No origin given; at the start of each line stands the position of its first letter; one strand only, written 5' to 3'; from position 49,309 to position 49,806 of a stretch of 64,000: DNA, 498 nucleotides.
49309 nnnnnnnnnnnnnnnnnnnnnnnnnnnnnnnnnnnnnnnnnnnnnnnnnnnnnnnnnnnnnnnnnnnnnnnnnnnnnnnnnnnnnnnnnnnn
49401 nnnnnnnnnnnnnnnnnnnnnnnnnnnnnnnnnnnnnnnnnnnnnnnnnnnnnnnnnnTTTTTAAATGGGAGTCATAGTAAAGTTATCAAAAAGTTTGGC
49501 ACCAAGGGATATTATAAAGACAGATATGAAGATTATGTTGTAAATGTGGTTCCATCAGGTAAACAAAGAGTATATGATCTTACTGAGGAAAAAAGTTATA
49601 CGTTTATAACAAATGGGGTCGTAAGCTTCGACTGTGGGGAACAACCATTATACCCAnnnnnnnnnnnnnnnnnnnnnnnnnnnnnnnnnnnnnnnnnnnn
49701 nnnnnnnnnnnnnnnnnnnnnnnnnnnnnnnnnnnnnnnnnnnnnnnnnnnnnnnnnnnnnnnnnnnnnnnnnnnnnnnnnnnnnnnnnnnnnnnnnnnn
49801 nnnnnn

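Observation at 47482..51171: Class II RNR interrupted at the catalytic NP|CGEQPL site by a HEG-containing intein with an atypical C-terminal junction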

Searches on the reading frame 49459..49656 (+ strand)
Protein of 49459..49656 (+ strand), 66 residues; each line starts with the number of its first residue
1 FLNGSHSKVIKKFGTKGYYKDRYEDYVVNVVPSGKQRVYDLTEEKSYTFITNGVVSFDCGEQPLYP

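Call 61: search_protein_families(library=ncbifam, proteins=[window:49459-49656:+], max_evalue=10)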
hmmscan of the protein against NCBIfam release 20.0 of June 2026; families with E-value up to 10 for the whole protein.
window:49459-49656:+ (66 aa): 6 families
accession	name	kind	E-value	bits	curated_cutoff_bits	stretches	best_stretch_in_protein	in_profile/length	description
NF006207.0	PRK08332.1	equivalog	1.7e-05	22.3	2400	1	29-65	1212-1248/1684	vitamin B12-dependent ribonucleotide reductase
NF005852.0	PRK07773.1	equivalog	0.001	17.4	780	1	20-62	788-830/886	replicative DNA helicase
TIGR01443.1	intein_Cterm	domain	0.0075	16.5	15.6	1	38-57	2-22/24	intein C-terminal splicing region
NF038162.1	RtcB_rel_intein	exception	0.05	11.5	1150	1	17-60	538-580/961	intein-containing RtcB family protein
NF003158.0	PRK04132.1-3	equivalog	0.075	10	1750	1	27-60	1220-1257/1437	replication factor C small subunit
NF007072.0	PRK09519.1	equivalog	0.084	11.2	1024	1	26-60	659-693/790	intein-containing recombinase RecA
